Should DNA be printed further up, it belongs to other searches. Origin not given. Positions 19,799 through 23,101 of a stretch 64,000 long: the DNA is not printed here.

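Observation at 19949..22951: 1000-aa orphan protein with a PcfJ-like C-terminal domain in an AT-rich gene next to tRNA-Val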

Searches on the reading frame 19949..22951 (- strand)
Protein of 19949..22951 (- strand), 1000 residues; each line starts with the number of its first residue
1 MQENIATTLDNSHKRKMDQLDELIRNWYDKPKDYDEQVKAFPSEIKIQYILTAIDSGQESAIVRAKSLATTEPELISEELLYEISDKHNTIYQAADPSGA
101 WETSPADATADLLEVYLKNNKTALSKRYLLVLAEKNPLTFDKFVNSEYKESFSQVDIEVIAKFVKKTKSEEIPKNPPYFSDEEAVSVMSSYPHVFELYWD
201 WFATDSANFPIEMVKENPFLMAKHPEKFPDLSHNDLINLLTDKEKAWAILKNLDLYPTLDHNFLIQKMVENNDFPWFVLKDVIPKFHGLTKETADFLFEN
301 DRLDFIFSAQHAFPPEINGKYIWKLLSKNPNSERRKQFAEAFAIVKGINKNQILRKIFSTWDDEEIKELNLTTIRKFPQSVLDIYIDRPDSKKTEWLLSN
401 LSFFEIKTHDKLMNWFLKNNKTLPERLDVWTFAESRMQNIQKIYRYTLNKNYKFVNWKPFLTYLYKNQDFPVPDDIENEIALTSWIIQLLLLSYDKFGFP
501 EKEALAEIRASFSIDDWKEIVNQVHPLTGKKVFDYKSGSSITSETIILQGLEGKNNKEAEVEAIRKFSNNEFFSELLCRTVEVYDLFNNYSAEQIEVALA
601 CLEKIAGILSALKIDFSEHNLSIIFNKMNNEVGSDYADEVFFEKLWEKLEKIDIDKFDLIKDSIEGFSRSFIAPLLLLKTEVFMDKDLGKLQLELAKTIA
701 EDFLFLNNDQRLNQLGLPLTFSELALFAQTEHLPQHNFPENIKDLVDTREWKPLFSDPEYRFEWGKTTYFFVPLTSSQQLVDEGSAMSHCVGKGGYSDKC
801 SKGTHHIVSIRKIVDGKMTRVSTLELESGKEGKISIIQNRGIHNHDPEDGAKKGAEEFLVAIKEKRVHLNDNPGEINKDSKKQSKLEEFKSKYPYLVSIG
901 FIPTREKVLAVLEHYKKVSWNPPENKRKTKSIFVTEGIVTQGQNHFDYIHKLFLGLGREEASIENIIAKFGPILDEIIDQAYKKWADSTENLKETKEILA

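Call 6: search_protein_families(library=pfam, proteins=[window:19949-22951:-], max_evalue=0.1)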
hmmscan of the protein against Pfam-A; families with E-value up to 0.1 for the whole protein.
window:19949-22951:- (1000 aa): 1 family
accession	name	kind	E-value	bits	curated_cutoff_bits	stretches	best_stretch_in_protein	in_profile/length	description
PF14284.11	PcfJ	-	3.1e-13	50.2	25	1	761-847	58-138/147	PcfJ-like protein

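Call 7: search_protein_families(library=ncbifam, proteins=[window:19949-22951:-], max_evalue=0.1)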
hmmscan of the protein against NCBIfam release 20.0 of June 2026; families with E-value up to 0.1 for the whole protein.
window:19949-22951:- (1000 aa): 0 families

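Call 9: find_homologous_proteins(query=window:19949-22951:-)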
Query window:19949-22951:- (1000 aa): 1 proteins with E <= 0.001 among 8000 candidates.
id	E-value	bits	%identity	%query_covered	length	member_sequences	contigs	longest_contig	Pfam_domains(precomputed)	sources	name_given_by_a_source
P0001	0.0e+0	2264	100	100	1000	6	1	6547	PF14284.12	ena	-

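Call 12: find_encoding_contigs(protein=P0001, flank=10000)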
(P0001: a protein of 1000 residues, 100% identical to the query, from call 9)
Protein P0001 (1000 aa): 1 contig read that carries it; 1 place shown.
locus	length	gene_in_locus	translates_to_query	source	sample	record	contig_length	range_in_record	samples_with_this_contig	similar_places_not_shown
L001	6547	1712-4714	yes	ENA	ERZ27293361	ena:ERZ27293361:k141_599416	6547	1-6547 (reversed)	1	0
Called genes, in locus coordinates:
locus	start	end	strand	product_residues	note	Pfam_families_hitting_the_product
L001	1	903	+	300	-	?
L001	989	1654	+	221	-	PF18904:DUF5660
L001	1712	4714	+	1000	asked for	PF14284:PcfJ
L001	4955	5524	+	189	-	PF05198:IF3_N, PF00707:IF3_C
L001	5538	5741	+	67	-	PF01632:Ribosomal_L35p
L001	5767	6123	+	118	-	PF00453:Ribosomal_L20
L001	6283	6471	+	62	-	-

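Call 13: find_related_loci(query=window:19949-22951:-, collection=genome_contigs, flank=10000)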
Query window:19949-22951:- (1000 aa) in genome_contigs; peptide patterns used: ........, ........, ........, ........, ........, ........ (x = any residue, [..] = any of these).
71 stretches matched a pattern, but none encodes a relative of the query by tblastn (E <= 1e-3).

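Call 19: search_solved_structures(query=window:19949-22951:-, max_evalue=1)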
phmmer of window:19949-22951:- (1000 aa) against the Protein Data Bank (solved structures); distinct sequences matched with E-value up to 1: 4.
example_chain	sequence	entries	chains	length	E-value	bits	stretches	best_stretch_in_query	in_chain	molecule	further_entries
5aj3_N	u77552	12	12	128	0.28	12.4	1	317-412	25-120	MITORIBOSOMAL PROTEIN US14M, MRPS14 | Mitochondrial ribosomal protein S14 | 28S ribosomal protein S14, mitochondrial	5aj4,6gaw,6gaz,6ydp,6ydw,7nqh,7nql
6nu2_AK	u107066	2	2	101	0.38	12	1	333-412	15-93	28S ribosomal protein S14, mitochondrial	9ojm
3j9m_AK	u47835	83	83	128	0.38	12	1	323-412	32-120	uS14m | 28S ribosomal protein S14, mitochondrial | Small ribosomal subunit protein uS14m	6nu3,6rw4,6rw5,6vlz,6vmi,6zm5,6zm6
8imn_5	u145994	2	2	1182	0.98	10.6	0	217-290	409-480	CpcN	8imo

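Call 20: search_protein_families(library=phrogs, proteins=[window:19949-22951:-], max_evalue=0.1)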
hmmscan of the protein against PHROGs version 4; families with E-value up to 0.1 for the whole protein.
window:19949-22951:- (1000 aa): 4 families
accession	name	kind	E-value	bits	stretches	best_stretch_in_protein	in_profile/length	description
phrog_8470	-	unknown function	1.6e-13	51.4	1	761-866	456-555/567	-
phrog_7484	-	unknown function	2.9e-11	43.8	1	768-866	355-447/450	-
phrog_3169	-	unknown function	1.5e-06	28.5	1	763-858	374-462/474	-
phrog_5598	-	unknown function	0.096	13.6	0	497-526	41-70/73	-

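Call 21: search_protein_families(library=padloc, proteins=[window:19949-22951:-], max_evalue=0.1)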
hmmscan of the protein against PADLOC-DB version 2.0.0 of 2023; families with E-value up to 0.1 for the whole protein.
window:19949-22951:- (1000 aa): 0 families

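Call 34: search_protein_representatives(protein=window:19949-22951:-)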
Query: 1000 residues. Proteins with E-value up to 0.001 (for the whole library): 378; up to 1e-10: 19; up to 1e-30: 1. The best 150 are listed.
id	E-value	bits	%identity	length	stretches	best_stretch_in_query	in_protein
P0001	0.0e+00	2264.2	100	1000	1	1-1000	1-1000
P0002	3.2e-26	108.2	32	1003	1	642-951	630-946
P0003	8.3e-23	97.0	34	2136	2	730-876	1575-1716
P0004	3.5e-22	94.9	32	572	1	643-934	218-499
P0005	2.0e-20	89.1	36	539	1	722-916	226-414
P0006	7.9e-18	80.5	30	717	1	636-919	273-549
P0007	2.3e-15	72.3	30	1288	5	220-305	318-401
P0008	2.3e-14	69.0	34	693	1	750-920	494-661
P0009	2.5e-14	68.9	35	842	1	644-918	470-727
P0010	4.0e-14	68.2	26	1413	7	222-302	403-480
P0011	1.2e-13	66.7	28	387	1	656-915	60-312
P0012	2.5e-12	62.3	29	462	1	653-889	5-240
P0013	2.5e-12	62.3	28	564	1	660-917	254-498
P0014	6.8e-12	60.8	43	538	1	749-875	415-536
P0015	8.1e-12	60.6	29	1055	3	219-309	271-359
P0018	3.0e-11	58.7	35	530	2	221-314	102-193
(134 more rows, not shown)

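Call 37: search_protein_families(library=pfam, proteins=[P0002, P0003, P0004, P0006, P0007, P0010, P0015, P0018], max_evalue=0.01)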
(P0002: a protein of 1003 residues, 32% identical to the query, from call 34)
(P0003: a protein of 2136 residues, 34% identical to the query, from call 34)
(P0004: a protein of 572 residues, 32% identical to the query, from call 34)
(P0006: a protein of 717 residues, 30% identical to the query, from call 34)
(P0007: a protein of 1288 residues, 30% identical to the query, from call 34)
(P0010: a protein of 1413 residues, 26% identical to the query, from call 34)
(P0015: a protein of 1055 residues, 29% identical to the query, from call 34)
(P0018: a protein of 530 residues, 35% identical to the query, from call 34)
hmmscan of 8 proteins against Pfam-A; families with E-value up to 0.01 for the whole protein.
P0002 (1003 aa): 1 family
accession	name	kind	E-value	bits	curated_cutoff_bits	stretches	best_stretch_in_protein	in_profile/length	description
PF14284.11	PcfJ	-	1.6e-09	38.1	25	1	752-847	55-144/147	PcfJ-like protein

P0003 (2136 aa): 3 families
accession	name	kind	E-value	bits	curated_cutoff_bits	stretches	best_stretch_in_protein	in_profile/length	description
PF14284.11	PcfJ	-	3.4e-18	66.3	25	2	862-951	60-144/147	PcfJ-like protein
PF12796.13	Ank_2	-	4e-07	30.9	27.3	1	1287-1370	1-79/90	Ankyrin repeats (3 copies)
PF13637.12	Ank_4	-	1.1e-06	29.2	22.7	0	586-612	9-37/50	Ankyrin repeats (many copies)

P0004 (572 aa): 7 families
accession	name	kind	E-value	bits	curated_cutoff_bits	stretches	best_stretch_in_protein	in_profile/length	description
PF13637.12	Ank_4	-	3.2e-24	84.9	22.7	3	39-89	1-50/50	Ankyrin repeats (many copies)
PF00023.36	Ank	-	9.8e-22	76.3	21.1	3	68-99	1-32/33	Ankyrin repeat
PF12796.13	Ank_2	-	7e-18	65.4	27.3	2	6-63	33-88/90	Ankyrin repeats (3 copies)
PF13606.12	Ank_3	-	6.7e-14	50.9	22.3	1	68-97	1-30/30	Ankyrin repeat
PF13857.12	Ank_5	-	1.3e-10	41.8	27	1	21-60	1-41/56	Ankyrin repeats (many copies)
PF14284.11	PcfJ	-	5.4e-08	33.2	25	1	341-419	65-141/147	PcfJ-like protein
PF24521.3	Ank_KRIT1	-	9.3e-05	22.6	80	1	2-105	18-121/149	KRIT1 ankyrin-repeats domain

P0006 (717 aa): 1 family
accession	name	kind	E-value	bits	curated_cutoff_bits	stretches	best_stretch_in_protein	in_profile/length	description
PF14284.11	PcfJ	-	9.9e-13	48.6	25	1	404-482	65-141/147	PcfJ-like protein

P0007 (1288 aa): 3 families
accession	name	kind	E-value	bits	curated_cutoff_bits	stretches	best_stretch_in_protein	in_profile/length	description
PF14520.12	HHH_5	-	0.00016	22.5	27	0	530-564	8-48/57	Helix-hairpin-helix domain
PF16022.11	DUF4783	-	0.0024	18.3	24.1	0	421-467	34-80/102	Domain of unknown function (DUF4783)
PF06514.17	PsbU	-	0.0057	17.1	24.5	0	370-403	16-49/93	Photosystem II 12 kDa extrinsic protein (PsbU)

P0010 (1413 aa): 3 families
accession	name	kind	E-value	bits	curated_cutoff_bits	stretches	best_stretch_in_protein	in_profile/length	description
PF19286.4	ZSWIM1-3_C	-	1.8e-06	28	27.6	0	242-267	6-31/45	Zinc finger SWIM domain-containing protein 1/3, C-terminal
PF00637.26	Clathrin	-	0.00029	21.1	29.6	0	330-371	45-86/143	Region in Clathrin and VPS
PF10098.14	DUF2336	-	0.003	17.5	34.6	0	384-535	66-202/262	Uncharacterised protein conserved in bacteria (DUF2336)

P0015 (1055 aa): 0 families

P0018 (530 aa): 5 families
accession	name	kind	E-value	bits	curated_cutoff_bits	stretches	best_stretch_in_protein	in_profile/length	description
PF12294.13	DUF3626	-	2.4e-05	24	27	1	389-456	47-113/301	Protein of unknown function (DUF3626)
PF14838.11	INTS5_C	-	0.00053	19.3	27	1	77-273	229-411/703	Integrator complex subunit 5 C-terminus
PF18539.7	DUF5625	-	0.0046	17.7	26.9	0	4-33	94-123/131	Domain of unknown function (DUF5625)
PF03255.19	ACCA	-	0.0066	16.1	23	0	40-76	167-203/310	Acetyl co-enzyme A carboxylase carboxyltransferase-like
PF19302.4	DUF5915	-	0.0074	16.3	27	0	112-191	52-127/195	Domain of unknown function (DUF5915)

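Call 45: find_encoding_contigs(protein=P0002, flank=10000)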
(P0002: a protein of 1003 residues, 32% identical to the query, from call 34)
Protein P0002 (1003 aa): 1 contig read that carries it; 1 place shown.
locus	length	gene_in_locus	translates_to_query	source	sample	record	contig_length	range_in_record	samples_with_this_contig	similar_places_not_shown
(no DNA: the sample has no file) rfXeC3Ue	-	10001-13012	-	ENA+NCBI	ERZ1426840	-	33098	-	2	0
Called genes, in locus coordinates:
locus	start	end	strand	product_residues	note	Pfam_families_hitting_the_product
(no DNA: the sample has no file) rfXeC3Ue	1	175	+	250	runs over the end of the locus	-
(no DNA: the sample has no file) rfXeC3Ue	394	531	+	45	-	-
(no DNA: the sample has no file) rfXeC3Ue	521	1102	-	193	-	PF00702:Hydrolase, PF12710:HAD (faint), PF13419:HAD_2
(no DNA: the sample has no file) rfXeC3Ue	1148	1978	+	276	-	-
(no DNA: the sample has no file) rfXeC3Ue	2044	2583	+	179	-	-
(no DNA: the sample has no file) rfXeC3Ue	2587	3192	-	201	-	PF04203:Sortase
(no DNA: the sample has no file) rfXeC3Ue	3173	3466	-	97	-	-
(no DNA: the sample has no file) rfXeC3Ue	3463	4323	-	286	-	-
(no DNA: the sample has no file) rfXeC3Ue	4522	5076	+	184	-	PF08002:DUF1697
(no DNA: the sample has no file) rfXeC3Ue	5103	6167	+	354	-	-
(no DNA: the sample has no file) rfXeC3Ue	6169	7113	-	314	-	-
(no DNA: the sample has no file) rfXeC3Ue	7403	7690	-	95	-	PF02021:UPF0102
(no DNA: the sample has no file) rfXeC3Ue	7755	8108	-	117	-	PF01245:Ribosomal_L19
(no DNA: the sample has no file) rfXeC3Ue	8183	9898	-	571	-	PF06418:CTP_synth_N, PF00117:GATase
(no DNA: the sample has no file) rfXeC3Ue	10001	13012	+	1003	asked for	PF14284:PcfJ (weak)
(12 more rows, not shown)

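Call 46: find_encoding_contigs(protein=P0006, flank=8000, max_places=3)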
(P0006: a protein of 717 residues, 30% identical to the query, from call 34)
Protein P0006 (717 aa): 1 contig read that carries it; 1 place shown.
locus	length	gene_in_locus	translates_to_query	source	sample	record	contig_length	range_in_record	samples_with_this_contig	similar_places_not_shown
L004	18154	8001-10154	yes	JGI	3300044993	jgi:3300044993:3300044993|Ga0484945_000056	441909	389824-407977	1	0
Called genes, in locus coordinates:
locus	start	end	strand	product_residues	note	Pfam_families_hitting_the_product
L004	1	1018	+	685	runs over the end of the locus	PF03030:H_PPase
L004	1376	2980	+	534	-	PF05496:RuvB_N (weak), PF13177:DNA_pol3_delta2, PF13604:AAA_30 (weak), PF00004:AAA, PF07728:AAA_5 (faint), PF13401:AAA_22 (weak), PF22608:DNAX_ATPase_lid, PF12169:DNA_pol3_gamma3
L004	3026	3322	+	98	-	PF02575:YbaB_DNA_bd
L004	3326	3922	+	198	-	PF21176:RecR_HhH, PF13662:Toprim_4, PF01751:Toprim, PF21175:RecR_C (weak)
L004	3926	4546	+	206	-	PF00702:Hydrolase, PF13419:HAD_2, PF13242:Hydrolase_like (weak)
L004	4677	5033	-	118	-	PF01521:Fe-S_biosyn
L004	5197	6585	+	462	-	PF00535:Glycos_transf_2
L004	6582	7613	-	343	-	PF00490:ALAD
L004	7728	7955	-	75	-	-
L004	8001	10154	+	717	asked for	PF14284:PcfJ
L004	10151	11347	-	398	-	PF01966:HD, PF13286:HD_assoc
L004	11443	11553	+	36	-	-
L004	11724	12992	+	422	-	PF00675:Peptidase_M16, PF05193:Peptidase_M16_C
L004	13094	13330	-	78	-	-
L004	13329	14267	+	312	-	-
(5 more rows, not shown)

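Call 47: find_encoding_contigs(protein=P0004, flank=8000, max_places=3)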
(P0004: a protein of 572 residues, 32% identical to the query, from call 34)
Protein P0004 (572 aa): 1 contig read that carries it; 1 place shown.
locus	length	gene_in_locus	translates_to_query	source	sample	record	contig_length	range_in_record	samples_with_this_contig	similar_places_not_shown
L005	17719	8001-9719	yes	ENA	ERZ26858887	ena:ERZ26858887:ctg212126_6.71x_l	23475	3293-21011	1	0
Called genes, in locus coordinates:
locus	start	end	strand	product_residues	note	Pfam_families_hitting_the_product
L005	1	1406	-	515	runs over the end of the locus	-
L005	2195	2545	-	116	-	PF05016:ParE_toxin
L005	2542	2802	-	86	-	PF03693:ParD_antitoxin (weak)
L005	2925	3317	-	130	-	PF01844:HNH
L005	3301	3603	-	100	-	-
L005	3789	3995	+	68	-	-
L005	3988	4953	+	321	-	PF02899:Phage_int_SAM_1 (weak), PF00589:Phage_integrase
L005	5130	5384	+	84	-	-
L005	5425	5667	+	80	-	PF00589:Phage_integrase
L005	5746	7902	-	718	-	PF01048:PNP_UDP_1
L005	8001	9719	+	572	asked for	PF12796:Ank_2, PF13606:Ank_3 (faint), PF13637:Ank_4, PF13637:Ank_4, PF00023:Ank, PF12796:Ank_2 (weak), PF13637:Ank_4, PF14284:PcfJ (weak), +1 more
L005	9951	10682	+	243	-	PF08751:TrwC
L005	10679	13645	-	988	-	PF13700:DUF4158, PF01526:DDE_Tnp_Tn3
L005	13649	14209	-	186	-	PF00239:Resolvase, PF02796:HTH_7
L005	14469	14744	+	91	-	-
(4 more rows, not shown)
